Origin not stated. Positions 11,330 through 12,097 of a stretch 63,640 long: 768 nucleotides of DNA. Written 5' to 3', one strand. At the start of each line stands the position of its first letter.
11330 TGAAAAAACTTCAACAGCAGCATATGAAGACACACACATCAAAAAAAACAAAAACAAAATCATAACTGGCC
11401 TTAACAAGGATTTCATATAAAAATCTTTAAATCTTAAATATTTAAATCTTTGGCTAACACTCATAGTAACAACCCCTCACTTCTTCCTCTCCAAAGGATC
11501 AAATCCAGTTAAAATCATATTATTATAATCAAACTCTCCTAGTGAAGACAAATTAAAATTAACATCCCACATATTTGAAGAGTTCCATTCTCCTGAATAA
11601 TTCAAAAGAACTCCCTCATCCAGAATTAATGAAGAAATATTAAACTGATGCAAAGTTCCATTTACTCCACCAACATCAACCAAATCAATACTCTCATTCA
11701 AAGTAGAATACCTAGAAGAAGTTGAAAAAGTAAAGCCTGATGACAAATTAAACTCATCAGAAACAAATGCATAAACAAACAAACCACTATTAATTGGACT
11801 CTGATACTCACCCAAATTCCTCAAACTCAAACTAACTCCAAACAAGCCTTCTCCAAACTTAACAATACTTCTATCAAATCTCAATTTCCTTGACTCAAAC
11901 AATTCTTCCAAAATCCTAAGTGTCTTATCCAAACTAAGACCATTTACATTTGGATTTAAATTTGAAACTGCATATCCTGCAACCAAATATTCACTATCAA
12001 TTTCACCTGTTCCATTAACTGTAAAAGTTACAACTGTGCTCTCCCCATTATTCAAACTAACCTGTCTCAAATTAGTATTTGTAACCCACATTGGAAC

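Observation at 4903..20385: Cell-surface gene island built from eukaryote-like and phage-like extracellular modules: candidate host-attachment system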

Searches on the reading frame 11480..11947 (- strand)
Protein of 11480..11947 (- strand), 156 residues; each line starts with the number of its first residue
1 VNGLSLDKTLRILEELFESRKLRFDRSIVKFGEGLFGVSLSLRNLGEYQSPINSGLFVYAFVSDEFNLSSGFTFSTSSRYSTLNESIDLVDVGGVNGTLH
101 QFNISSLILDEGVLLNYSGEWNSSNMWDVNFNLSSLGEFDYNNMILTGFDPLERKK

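Call 69: search_protein_representatives(alignment_id=A3)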
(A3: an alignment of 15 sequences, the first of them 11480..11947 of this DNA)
Query: 15 sequences, 153 profile positions. Proteins with E-value up to 0.001 (for the whole library): 143; up to 1e-10: 97; up to 1e-30: 36. The best 143 are listed.
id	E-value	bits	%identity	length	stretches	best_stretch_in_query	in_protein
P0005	3.0e-60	219.1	-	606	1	1-153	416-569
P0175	5.6e-59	214.9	-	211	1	2-153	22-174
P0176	4.5e-57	208.7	-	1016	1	3-152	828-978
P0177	2.4e-55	203.1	-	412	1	1-152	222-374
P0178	6.5e-55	201.7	-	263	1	2-152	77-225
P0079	3.1e-54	199.5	-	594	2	3-153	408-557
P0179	1.6e-52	194.0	-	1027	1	4-152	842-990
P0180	2.5e-50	186.8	-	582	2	2-153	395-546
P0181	2.8e-50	186.7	-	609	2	2-152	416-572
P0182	2.9e-49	183.4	-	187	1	2-153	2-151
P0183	5.7e-49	182.4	-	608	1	1-153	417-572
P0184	2.6e-46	173.8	-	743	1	2-153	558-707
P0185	2.3e-44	167.5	-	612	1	2-153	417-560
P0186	9.5e-41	155.7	-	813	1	3-152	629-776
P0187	1.1e-40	155.5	-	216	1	1-113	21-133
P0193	6.3e-38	146.6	-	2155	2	7-151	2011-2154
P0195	2.1e-36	141.6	-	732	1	2-153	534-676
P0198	3.5e-36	140.9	-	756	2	3-153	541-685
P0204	3.4e-33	131.2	-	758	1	1-153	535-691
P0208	2.7e-31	125.0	-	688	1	3-152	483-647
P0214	3.6e-27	111.6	-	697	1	4-152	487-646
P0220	5.4e-22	94.8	-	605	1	3-149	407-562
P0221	2.6e-21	92.6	-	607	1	3-153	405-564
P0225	8.3e-19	84.5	-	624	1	2-148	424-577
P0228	1.7e-17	80.3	-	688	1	3-152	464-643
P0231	8.5e-17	78.0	-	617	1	2-149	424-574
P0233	8.5e-16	74.7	-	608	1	2-148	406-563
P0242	8.6e-15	71.5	-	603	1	5-148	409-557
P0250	9.8e-14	68.0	-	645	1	2-152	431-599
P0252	1.2e-13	67.7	-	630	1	4-148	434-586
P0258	1.2e-12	64.6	-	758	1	5-152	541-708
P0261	2.7e-12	63.3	-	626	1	2-151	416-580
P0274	6.7e-10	55.6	-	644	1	2-148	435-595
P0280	2.8e-09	53.6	-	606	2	5-148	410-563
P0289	2.5e-08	50.5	-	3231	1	26-145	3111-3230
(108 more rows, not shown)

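Call 73: list_cluster_members(proteins=[P0220, P0221, P0225, P0231, P0233, P0242, P0252, P0261, P0274, P0280])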
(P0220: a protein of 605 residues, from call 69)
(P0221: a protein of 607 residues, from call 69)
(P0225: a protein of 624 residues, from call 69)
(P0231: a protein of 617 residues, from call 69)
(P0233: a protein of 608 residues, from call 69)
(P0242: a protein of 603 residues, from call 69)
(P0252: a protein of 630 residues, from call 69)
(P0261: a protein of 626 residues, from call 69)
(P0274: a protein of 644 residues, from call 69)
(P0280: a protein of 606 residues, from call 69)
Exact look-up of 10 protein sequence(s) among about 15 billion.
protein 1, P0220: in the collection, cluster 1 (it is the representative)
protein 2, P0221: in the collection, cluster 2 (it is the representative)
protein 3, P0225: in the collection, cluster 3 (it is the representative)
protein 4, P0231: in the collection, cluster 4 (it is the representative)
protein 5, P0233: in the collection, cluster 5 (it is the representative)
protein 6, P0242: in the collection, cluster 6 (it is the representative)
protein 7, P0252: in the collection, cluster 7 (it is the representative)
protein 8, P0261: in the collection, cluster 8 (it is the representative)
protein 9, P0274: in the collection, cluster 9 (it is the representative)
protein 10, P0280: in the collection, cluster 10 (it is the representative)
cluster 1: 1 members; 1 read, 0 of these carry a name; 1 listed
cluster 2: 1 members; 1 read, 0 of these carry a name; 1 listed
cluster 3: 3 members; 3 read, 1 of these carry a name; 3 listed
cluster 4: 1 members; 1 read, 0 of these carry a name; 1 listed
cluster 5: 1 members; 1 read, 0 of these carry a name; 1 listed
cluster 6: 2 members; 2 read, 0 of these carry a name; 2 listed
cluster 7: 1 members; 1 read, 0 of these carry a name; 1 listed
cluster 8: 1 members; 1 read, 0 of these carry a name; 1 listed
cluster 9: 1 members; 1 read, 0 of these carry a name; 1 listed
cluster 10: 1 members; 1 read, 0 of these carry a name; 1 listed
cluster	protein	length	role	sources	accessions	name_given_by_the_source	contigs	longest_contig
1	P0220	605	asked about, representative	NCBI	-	-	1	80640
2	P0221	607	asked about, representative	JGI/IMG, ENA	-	-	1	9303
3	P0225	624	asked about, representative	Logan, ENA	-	-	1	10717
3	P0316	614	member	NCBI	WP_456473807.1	hypothetical protein [Candidatus Pyrohabitans sp.]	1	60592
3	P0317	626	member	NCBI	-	-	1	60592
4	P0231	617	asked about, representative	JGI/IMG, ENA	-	-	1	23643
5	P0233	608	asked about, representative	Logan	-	-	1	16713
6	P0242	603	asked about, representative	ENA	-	-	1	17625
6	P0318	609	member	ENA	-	-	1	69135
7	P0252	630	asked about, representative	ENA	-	-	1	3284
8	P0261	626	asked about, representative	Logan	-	-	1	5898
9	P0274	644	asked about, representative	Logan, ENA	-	-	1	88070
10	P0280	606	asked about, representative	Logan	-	-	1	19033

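Call 75: find_encoding_contigs(protein=P0316, flank=6000, max_places=2)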
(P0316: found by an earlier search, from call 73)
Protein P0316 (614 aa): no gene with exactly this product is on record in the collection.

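Call 76: find_encoding_contigs(protein=P0317, flank=6000, max_places=2)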
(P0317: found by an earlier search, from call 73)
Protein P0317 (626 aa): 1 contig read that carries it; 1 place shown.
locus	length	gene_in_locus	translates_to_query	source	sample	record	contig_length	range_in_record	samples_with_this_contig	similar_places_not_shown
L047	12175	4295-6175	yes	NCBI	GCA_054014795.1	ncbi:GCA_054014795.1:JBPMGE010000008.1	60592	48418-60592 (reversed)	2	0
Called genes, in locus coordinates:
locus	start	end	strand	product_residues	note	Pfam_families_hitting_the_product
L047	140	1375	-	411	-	PF00266:Aminotran_5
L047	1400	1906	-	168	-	PF00694:Aconitase_C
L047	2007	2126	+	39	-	-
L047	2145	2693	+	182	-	PF08369:PCP_red, PF08821:CGGC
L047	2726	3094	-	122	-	-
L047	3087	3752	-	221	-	PF16264:SatD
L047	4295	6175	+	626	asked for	PF27409:AF2028_3rd, PF27408:AF2028_C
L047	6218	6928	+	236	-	-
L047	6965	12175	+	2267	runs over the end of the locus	PF13229:Beta_helix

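Call 92: list_cluster_members(proteins=[P0184, P0186, P0195, P0198, P0204, P0208, P0214, P0228, P0250, P0258])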
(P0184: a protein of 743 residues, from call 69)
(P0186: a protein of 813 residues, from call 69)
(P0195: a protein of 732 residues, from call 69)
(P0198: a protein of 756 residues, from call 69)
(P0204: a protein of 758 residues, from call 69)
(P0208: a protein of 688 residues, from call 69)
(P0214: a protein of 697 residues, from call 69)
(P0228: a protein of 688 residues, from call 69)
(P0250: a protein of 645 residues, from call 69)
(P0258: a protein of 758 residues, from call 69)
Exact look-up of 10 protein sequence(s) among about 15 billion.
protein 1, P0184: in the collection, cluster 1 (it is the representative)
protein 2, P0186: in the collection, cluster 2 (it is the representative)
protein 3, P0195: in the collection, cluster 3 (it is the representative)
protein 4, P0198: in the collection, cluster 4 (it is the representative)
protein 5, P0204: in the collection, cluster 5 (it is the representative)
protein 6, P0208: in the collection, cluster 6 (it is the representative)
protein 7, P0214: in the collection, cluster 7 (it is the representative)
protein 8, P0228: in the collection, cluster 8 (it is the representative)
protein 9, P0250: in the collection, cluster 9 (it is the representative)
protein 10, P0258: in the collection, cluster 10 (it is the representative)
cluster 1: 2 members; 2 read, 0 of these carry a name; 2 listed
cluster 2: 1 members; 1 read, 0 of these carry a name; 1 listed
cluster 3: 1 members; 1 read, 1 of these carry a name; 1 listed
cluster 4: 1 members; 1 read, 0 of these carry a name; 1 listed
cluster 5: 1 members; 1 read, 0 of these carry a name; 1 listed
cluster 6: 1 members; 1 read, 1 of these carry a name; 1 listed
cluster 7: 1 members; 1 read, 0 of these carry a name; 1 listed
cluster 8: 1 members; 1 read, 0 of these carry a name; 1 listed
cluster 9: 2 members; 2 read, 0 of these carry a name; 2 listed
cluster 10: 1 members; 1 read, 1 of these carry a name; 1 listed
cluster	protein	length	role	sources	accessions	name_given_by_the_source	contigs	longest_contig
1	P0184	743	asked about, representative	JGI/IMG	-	-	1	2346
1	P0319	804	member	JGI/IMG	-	-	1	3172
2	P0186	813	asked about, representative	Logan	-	-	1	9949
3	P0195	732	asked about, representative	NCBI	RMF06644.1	hypothetical protein D6764_01805, partial [Candidatus Woesearchaeota archaeon]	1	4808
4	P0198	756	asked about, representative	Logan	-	-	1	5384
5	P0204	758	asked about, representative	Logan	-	-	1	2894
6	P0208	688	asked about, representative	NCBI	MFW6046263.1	MAG: hypothetical protein ACOCP4_00455 [Candidatus Woesearchaeota archaeon]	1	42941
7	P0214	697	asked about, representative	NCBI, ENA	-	-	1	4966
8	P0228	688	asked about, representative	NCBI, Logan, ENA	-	-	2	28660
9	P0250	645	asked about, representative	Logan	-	-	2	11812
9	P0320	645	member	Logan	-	-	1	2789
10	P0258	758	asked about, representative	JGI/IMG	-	hypothetical protein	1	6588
